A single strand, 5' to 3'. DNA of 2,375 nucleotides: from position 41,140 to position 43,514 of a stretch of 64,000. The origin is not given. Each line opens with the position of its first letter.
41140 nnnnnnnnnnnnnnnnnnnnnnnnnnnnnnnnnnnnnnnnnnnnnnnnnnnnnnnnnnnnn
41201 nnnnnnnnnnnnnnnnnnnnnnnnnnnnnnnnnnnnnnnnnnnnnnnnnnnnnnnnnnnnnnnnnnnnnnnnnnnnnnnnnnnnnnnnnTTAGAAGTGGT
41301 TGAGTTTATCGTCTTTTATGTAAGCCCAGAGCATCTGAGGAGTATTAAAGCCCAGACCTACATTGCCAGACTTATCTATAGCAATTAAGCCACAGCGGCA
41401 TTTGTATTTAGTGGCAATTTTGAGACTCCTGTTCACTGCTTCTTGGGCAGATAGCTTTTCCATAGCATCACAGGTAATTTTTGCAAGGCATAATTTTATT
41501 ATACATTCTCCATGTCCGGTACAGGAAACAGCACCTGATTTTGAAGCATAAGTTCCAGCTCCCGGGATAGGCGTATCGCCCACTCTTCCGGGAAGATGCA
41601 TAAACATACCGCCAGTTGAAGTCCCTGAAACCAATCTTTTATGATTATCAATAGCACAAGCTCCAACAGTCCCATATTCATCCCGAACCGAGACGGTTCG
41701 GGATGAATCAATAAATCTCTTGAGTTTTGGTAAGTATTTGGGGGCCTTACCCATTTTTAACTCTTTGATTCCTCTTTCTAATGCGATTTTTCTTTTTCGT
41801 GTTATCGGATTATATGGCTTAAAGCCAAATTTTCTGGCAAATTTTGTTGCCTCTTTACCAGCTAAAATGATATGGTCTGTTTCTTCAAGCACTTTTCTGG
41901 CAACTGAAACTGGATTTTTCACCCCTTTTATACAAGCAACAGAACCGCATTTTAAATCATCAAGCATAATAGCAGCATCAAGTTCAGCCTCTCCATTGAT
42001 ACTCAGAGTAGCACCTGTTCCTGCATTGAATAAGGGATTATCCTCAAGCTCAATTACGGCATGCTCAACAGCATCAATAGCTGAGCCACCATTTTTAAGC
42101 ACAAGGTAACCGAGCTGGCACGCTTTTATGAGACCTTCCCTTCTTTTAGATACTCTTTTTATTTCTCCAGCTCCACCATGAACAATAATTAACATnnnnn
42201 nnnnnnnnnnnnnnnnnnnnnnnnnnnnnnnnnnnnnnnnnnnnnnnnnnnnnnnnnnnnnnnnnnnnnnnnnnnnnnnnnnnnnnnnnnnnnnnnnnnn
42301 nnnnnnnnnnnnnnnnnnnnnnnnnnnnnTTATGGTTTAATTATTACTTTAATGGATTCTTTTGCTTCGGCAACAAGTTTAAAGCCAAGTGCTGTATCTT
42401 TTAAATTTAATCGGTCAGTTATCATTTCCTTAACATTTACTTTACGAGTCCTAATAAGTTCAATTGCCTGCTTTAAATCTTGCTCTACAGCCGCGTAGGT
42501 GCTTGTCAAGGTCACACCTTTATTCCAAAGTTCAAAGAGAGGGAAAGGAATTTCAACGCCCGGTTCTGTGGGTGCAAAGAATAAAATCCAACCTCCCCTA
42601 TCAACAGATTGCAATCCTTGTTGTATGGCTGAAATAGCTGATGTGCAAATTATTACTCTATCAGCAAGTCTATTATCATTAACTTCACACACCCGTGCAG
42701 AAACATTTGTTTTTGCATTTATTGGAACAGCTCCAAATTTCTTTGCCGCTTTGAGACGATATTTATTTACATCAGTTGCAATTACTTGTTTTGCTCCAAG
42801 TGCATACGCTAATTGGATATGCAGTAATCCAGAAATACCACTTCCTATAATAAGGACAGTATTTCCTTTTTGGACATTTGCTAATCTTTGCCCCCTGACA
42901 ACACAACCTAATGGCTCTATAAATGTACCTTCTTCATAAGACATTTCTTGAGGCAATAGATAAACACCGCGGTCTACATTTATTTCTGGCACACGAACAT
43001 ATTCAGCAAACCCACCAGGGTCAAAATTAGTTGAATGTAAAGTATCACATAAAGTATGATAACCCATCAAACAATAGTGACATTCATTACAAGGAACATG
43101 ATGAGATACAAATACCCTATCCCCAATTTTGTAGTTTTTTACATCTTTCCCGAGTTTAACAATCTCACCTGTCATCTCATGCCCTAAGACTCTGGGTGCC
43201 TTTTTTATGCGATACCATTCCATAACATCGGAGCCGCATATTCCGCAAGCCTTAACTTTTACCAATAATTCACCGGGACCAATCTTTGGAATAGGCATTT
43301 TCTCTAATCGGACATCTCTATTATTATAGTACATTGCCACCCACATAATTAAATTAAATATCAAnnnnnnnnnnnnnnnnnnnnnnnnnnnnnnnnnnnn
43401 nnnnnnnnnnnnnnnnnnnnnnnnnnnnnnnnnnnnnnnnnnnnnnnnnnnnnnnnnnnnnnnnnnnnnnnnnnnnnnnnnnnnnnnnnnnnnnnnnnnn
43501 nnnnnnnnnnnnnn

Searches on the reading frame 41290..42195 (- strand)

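Call 49: search_protein_families(library=pfam, proteins=[window:41290-42195:-], max_evalue=0.00001)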
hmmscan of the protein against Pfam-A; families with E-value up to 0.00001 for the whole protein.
window:41290-42195:- (301 aa): 1 family
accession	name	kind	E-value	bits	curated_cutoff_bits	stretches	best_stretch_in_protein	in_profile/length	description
PF01112.23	Asparaginase_2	-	7.2e-91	305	27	1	2-299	2-304/309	Asparaginase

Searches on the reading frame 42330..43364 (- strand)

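Call 49: search_protein_families(library=pfam, proteins=[window:42330-43364:-], max_evalue=0.00001)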
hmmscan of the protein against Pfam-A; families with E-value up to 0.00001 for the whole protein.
window:42330-43364:- (344 aa): 3 families
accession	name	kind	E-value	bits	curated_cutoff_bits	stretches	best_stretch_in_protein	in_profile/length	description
PF08240.17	ADH_N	-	5.2e-29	101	23.5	1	29-129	1-98/104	Alcohol dehydrogenase GroES-like domain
PF00107.32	ADH_zinc_N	-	3.5e-18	66.2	31.8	1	179-304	3-127/129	Zinc-binding dehydrogenase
PF01262.27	AlaDh_PNT_C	-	4.8e-06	26.6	23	1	164-225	23-86/214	Alanine dehydrogenase/PNT, C-terminal domain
